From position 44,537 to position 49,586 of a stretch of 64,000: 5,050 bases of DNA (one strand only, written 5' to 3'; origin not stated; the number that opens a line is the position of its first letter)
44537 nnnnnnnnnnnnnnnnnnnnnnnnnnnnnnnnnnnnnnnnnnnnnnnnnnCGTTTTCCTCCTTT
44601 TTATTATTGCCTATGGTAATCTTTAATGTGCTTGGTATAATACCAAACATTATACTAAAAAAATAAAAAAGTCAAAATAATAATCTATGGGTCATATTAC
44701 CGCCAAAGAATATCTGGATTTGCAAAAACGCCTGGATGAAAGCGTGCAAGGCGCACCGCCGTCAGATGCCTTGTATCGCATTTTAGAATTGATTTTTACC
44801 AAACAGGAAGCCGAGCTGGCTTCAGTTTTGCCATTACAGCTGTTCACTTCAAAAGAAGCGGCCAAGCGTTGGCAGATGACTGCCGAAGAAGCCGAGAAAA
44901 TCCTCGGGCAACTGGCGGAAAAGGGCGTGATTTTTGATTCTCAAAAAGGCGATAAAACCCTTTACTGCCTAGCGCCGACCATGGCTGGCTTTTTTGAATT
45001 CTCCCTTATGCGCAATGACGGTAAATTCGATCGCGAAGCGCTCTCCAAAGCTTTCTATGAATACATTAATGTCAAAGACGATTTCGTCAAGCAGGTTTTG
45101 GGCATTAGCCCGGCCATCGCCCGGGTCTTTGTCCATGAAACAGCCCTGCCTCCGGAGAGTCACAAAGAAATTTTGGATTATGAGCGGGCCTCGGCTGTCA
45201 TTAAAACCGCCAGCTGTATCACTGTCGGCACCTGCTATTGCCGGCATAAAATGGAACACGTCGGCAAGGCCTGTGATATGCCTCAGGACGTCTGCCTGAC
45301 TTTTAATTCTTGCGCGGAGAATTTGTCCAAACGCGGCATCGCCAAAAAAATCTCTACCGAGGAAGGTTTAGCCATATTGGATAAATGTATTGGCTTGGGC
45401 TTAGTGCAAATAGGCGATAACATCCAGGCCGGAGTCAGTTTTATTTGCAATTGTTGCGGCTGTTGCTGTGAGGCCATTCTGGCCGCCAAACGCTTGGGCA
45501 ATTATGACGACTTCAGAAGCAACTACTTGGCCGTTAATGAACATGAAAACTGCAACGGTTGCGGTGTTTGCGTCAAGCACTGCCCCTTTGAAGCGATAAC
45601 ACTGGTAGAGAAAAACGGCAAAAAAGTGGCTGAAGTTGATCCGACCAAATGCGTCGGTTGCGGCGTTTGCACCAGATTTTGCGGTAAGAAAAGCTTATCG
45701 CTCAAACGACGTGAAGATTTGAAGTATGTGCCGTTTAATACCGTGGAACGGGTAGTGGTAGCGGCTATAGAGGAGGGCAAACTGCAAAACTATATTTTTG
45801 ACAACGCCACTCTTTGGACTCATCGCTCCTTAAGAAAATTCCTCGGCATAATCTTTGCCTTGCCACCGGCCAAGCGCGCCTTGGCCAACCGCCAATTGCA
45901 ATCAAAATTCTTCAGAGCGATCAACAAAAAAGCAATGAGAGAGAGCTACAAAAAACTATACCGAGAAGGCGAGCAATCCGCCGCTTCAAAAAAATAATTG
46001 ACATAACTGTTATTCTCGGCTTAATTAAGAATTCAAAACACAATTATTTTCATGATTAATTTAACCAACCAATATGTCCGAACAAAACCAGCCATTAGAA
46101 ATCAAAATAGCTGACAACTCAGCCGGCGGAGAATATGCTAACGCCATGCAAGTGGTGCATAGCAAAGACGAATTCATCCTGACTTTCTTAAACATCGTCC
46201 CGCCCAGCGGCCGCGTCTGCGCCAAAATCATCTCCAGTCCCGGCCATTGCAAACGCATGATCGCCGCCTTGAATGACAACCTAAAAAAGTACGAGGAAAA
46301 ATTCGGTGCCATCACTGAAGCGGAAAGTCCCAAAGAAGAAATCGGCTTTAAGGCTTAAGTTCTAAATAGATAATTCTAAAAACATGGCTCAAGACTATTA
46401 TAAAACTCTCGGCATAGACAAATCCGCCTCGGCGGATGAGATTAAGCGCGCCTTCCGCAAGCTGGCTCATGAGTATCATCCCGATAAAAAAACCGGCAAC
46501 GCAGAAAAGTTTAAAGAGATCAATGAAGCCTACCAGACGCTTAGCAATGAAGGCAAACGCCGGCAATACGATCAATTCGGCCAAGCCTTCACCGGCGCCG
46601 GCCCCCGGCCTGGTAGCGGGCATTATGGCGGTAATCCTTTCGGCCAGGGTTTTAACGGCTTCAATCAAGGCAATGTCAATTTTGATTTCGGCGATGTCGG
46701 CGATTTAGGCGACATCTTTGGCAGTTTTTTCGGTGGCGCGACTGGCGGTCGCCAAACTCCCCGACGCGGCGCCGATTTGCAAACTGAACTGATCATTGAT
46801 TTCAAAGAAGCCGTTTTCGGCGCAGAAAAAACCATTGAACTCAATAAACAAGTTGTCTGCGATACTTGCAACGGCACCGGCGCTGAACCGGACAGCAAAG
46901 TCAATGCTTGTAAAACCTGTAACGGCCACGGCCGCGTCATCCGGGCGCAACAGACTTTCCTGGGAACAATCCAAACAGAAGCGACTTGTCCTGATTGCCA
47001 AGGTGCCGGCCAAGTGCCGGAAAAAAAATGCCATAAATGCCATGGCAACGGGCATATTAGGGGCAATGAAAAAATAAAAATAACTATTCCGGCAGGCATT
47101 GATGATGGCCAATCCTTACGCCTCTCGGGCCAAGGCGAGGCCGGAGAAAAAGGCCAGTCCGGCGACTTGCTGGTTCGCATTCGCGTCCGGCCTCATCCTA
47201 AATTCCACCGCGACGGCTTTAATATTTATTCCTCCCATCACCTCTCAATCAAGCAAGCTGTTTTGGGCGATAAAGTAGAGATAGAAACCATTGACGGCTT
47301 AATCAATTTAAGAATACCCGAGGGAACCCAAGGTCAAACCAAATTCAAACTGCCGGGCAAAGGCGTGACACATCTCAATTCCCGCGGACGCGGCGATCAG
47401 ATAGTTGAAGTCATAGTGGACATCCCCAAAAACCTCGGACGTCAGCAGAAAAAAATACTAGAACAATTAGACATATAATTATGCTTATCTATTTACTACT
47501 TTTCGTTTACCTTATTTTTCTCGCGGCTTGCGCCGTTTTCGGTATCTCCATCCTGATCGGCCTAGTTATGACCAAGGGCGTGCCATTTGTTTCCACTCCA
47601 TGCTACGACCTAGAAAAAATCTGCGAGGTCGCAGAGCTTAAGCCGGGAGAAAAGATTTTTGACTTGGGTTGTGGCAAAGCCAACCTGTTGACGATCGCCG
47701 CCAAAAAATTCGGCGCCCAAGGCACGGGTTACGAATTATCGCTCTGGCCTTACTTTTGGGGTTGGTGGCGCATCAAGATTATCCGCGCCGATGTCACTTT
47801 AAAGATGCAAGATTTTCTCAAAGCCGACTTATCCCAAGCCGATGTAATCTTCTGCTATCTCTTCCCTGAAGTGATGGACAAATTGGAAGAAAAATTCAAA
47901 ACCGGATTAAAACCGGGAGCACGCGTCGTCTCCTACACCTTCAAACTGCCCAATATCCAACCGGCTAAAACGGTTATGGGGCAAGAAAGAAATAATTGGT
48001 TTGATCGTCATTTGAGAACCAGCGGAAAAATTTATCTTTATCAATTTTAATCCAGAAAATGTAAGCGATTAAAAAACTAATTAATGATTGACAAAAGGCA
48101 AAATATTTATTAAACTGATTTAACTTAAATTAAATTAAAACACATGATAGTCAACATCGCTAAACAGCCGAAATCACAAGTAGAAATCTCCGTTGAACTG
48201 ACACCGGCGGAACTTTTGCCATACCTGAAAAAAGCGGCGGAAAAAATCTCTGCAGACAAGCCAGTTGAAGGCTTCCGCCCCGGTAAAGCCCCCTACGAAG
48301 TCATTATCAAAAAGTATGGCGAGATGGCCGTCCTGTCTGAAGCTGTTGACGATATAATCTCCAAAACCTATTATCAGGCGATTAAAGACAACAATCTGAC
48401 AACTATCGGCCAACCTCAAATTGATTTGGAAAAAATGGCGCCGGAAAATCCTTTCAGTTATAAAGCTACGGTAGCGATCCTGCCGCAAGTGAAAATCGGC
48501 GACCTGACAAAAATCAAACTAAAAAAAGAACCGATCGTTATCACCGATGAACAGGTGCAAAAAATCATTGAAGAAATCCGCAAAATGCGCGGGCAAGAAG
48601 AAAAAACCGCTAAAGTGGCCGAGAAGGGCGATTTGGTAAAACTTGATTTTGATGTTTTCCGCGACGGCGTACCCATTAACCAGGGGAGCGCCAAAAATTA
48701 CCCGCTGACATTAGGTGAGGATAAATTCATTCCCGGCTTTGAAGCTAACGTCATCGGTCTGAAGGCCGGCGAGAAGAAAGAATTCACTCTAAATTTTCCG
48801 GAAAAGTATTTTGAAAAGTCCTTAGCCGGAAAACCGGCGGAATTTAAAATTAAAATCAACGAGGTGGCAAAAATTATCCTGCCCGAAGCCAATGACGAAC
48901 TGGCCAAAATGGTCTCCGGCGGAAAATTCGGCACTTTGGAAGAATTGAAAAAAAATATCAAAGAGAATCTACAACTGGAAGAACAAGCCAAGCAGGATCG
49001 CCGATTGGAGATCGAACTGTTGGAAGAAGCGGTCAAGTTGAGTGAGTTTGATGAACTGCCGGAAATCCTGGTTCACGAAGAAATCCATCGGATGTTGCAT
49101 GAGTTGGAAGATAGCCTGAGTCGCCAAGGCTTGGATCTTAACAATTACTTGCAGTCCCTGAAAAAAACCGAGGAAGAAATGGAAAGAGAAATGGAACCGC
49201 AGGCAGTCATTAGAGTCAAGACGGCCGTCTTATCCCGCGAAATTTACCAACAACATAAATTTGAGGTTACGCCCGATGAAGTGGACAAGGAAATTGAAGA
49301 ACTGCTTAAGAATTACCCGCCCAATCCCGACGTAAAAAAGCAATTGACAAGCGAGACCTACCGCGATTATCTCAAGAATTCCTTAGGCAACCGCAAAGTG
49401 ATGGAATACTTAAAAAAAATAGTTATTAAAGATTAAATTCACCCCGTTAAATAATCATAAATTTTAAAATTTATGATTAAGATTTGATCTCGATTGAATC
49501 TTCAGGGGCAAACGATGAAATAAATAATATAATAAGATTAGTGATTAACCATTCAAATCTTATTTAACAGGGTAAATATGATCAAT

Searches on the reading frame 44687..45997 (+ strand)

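Call 18: search_protein_families(library=pfam, proteins=[window:44687-45997:+], max_evalue=0.001)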
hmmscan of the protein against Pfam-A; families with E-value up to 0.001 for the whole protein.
window:44687-45997:+ (436 aa): 8 families
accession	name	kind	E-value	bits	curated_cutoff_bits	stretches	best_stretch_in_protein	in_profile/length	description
PF12838.12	Fer4_7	-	3.6e-09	37.4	27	1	288-333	1-49/52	4Fe-4S dicluster domain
PF00037.32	Fer4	-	5.3e-08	32.8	21.1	1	287-305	6-24/24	4Fe-4S binding domain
PF14697.11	Fer4_21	-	2.9e-07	31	35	1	285-332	4-51/59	4Fe-4S dicluster domain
PF13187.11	Fer4_9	-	1.3e-06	28.8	27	1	288-335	1-50/52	4Fe-4S dicluster domain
PF13237.11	Fer4_10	-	1.3e-06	28.6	25.5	1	283-332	3-52/53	4Fe-4S dicluster domain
PF12837.12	Fer4_6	-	1.5e-06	28.3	25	1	286-304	6-24/24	4Fe-4S binding domain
PF12797.12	Fer4_2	-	6e-05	23.2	24.5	1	285-301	6-22/22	4Fe-4S binding domain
PF24033.1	DUF7342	-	0.0003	21.2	31.6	1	55-120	20-83/150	Family of unknown function (DUF7342)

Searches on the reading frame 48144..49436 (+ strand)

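Call 18: search_protein_families(library=pfam, proteins=[window:48144-49436:+], max_evalue=0.001)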
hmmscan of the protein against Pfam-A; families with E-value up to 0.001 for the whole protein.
window:48144-49436:+ (430 aa): 4 families
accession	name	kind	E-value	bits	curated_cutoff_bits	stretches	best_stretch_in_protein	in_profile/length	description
PF05697.18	Trigger_N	-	8.6e-35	120.6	22.2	1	1-145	1-144/144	Bacterial trigger factor protein (TF)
PF05698.19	Trigger_C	-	6.1e-34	117.8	22.7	1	264-424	1-161/162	Bacterial trigger factor protein (TF) C-terminus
PF00254.34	FKBP_C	-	1.7e-13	51.1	21.1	1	159-238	5-93/94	FKBP-type peptidyl-prolyl cis-trans isomerase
PF18795.7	HSM3_N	-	0.00048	20.2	24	1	264-334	42-112/237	DNA mismatch repair protein HSM3, N terminal domain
